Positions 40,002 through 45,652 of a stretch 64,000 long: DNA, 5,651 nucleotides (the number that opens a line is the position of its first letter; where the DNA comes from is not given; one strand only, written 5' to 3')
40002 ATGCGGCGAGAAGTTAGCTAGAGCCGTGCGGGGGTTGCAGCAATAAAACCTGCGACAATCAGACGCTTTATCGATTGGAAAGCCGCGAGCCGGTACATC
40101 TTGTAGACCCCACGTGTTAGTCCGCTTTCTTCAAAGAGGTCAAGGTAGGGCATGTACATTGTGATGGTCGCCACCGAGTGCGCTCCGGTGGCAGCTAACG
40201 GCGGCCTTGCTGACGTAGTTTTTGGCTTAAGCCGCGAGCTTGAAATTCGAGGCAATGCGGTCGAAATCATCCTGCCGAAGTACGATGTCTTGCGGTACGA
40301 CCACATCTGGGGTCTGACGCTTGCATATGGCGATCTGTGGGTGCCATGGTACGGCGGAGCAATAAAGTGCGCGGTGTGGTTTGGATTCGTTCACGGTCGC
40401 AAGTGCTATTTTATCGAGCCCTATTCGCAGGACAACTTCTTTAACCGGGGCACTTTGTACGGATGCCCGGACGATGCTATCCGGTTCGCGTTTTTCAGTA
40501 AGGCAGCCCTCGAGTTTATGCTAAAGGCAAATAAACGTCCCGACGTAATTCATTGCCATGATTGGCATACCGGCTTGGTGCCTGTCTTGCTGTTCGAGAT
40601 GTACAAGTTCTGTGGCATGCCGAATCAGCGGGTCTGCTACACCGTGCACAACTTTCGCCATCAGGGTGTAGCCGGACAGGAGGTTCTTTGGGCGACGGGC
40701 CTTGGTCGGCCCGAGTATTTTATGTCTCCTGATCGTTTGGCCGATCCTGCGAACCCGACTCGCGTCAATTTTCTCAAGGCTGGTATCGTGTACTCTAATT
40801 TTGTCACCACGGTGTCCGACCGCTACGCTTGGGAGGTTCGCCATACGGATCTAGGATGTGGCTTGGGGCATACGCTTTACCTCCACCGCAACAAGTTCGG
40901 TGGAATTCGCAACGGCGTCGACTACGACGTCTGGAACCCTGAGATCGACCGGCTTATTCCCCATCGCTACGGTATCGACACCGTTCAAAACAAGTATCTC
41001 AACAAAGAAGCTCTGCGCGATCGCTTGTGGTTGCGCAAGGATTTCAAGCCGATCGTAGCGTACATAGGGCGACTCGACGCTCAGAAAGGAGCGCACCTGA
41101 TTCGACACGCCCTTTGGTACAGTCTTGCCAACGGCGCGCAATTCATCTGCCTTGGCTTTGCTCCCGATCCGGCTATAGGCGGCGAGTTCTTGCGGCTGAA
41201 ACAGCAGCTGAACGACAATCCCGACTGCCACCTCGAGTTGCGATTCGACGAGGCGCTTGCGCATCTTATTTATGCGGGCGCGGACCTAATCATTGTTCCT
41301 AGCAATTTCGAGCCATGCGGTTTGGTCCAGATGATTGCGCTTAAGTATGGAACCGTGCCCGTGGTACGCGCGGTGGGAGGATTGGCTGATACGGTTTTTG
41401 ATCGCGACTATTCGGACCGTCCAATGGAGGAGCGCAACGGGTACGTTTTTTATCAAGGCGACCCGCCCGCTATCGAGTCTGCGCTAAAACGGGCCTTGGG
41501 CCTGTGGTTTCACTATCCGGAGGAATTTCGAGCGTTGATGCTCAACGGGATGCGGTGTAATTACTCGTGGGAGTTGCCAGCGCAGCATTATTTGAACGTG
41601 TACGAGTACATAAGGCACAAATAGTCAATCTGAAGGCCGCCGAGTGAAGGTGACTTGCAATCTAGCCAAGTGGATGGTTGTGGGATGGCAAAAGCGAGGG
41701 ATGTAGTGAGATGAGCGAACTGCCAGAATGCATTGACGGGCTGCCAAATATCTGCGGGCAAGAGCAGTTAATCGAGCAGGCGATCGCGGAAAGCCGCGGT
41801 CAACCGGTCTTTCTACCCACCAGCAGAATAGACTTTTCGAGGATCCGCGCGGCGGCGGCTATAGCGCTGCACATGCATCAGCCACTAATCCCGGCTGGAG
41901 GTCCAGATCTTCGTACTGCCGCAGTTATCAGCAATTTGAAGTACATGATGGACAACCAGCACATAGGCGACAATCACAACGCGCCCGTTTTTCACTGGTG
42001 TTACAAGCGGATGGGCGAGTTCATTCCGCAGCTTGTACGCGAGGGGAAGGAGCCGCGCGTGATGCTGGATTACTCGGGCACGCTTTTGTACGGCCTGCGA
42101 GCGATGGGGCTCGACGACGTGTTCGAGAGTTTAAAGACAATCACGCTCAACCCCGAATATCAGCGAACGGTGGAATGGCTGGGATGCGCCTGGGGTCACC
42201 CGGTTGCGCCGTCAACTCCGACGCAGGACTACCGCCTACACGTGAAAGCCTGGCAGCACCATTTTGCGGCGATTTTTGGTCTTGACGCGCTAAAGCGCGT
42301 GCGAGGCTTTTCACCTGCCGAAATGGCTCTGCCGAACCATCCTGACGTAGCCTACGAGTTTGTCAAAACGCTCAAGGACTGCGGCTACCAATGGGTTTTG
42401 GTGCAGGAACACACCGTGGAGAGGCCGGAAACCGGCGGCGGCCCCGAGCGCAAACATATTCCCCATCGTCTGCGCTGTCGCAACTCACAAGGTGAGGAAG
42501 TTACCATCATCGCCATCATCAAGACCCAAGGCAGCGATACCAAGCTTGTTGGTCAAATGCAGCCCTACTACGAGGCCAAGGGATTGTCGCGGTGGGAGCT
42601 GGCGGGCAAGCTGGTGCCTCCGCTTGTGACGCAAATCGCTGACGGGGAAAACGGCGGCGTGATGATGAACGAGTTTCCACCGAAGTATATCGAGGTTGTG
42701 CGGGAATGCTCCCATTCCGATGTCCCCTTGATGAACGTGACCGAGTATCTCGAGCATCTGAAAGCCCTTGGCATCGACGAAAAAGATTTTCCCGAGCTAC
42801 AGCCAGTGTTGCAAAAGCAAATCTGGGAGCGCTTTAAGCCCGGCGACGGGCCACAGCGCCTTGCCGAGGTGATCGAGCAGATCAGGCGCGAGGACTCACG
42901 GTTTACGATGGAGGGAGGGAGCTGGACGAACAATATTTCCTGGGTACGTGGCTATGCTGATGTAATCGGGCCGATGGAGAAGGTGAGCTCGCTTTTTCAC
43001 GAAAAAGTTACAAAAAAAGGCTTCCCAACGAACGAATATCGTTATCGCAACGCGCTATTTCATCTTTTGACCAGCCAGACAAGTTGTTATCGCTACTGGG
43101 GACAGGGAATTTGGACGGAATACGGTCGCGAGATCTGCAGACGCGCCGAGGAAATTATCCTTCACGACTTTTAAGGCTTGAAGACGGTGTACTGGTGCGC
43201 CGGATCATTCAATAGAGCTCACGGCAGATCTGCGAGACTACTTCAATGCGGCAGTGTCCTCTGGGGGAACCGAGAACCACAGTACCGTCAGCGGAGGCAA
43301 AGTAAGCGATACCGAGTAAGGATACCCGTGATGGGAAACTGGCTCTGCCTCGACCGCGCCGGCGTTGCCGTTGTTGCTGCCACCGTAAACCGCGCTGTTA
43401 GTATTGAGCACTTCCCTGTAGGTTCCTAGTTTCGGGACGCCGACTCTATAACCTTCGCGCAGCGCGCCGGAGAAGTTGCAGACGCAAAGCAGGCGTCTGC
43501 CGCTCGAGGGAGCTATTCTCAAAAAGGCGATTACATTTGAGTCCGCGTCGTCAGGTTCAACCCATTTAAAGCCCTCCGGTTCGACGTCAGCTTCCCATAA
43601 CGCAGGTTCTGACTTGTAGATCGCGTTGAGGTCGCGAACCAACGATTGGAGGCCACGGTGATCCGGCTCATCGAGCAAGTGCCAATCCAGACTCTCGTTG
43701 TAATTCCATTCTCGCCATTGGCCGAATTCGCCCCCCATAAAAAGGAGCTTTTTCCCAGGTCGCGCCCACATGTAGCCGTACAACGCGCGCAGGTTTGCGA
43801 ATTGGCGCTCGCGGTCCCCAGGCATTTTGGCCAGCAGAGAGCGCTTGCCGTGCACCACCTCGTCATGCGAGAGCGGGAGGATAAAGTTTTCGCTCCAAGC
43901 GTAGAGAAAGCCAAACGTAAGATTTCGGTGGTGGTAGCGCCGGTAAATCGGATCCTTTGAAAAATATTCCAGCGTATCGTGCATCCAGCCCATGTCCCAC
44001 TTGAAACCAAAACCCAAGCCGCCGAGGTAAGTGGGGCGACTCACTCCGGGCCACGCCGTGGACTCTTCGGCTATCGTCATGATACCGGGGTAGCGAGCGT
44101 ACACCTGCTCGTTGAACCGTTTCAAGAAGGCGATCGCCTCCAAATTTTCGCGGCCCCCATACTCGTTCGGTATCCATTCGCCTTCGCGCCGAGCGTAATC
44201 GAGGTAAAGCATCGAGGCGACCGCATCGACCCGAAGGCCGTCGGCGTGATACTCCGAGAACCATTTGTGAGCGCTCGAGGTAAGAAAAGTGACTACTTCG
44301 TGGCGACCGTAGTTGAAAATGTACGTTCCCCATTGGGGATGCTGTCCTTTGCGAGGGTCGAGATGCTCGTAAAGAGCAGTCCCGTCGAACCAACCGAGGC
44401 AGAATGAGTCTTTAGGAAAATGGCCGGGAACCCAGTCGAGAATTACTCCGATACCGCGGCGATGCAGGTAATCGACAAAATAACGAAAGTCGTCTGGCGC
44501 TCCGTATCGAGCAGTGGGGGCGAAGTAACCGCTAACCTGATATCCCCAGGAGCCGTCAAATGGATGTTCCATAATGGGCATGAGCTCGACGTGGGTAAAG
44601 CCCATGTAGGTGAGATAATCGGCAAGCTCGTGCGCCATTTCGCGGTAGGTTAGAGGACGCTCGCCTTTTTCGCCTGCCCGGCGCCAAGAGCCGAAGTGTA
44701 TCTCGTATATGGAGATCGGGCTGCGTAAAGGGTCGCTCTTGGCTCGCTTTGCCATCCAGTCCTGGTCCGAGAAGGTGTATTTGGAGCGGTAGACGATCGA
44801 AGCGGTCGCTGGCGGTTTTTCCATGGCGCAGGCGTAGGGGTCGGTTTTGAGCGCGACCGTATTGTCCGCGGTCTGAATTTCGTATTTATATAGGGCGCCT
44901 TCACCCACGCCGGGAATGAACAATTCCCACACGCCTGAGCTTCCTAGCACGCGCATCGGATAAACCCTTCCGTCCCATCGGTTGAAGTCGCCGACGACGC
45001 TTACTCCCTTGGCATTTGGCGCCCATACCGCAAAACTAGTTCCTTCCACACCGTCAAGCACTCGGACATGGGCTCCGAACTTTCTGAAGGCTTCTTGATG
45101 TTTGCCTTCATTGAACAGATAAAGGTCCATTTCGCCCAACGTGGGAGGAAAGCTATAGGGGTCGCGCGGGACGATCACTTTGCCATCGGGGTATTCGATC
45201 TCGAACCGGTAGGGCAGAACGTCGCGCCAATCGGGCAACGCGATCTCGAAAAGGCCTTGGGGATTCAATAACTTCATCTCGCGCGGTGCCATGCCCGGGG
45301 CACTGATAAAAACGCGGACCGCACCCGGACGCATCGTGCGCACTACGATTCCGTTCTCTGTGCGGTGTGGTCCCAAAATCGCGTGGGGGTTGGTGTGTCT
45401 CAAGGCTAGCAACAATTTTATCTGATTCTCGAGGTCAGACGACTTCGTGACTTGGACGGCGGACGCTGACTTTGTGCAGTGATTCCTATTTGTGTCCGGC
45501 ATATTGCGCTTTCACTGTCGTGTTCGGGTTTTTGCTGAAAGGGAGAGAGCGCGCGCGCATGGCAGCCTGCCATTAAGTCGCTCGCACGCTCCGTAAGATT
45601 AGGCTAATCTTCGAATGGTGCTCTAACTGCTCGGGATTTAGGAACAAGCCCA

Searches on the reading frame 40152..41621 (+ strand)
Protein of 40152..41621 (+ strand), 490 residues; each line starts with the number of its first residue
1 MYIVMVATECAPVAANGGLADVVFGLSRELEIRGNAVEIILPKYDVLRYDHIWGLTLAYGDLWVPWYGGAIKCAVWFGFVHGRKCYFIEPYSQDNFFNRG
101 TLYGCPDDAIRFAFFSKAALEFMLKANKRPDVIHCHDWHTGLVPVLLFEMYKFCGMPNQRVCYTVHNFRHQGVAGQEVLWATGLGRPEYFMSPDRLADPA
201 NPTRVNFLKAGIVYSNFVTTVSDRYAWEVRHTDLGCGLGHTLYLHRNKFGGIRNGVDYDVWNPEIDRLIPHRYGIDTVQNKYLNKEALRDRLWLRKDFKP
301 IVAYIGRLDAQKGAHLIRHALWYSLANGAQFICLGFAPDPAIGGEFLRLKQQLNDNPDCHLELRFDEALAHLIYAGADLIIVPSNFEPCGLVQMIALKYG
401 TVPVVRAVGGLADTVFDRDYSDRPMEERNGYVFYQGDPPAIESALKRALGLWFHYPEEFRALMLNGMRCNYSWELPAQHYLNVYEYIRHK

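Call 51: search_protein_families(library=pfam, max_evalue=0.00001, proteins=[window:40152-41621:+])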
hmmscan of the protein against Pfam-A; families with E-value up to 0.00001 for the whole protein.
window:40152-41621:+ (490 aa): 5 families
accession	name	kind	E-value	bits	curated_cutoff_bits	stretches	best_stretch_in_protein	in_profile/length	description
PF08323.17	Glyco_transf_5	-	2.8e-63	214.3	22.7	1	3-242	2-237/239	Starch synthase catalytic domain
PF00534.26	Glycos_transf_1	-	1.2e-10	41.7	26.4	1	297-449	13-156/172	Glycosyl transferases group 1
PF13692.12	Glyco_trans_1_4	-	5.6e-10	40.1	27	1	300-449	2-140/142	Glycosyl transferases group 1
PF13439.12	Glyco_transf_4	-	9.5e-09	35.9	28.5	1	17-190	2-109/170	Glycosyltransferase Family 4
PF13579.12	Glyco_trans_4_4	-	1.2e-06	29.4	29.7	0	17-169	1-105/158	Glycosyl transferase 4-like domain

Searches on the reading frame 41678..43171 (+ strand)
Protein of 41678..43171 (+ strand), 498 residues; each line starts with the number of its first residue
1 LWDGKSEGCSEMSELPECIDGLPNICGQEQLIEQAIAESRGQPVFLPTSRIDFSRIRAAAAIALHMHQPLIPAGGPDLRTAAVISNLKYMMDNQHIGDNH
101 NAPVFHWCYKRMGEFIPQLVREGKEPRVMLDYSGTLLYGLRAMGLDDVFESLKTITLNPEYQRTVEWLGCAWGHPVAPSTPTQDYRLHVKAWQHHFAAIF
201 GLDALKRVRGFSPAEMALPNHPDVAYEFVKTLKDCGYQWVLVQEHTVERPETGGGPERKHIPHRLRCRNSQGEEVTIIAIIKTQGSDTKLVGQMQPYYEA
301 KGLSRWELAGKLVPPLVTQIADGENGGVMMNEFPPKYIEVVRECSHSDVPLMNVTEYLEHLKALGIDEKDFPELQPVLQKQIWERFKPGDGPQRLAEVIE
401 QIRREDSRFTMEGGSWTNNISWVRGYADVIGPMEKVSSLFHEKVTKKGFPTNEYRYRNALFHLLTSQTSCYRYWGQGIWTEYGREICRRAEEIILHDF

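Call 51: search_protein_families(library=pfam, max_evalue=0.00001, proteins=[window:41678-43171:+])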
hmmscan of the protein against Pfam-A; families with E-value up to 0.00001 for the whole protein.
window:41678-43171:+ (498 aa): 1 family
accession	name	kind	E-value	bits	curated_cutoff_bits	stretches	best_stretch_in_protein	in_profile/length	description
PF03065.20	Glyco_hydro_57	-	4e-10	39.9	21.2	1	61-245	1-174/291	Glycosyl hydrolase family 57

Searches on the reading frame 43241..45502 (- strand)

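Call 51: search_protein_families(library=pfam, max_evalue=0.00001, proteins=[window:43241-45502:-])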
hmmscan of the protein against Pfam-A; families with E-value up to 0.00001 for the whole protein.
window:43241-45502:- (754 aa): 4 families
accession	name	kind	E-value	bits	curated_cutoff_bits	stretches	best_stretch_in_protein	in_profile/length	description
PF22019.2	GlgB_N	-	3.4e-29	101.2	27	1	25-116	2-94/94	alpha-1,4-glucan branching enzyme GlgB, N-terminal domain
PF02922.24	CBM_48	-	3.6e-29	101.4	22.4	1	141-224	1-83/83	Carbohydrate-binding module 48 (Isoamylase N-terminal domain)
PF02806.24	Alpha-amylase_C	-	1.8e-26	92.7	21.2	1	647-745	1-94/95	Alpha amylase, C-terminal all-beta domain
PF00128.31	Alpha-amylase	-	1.7e-14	54.3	22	1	295-365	26-95/446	Alpha amylase, catalytic domain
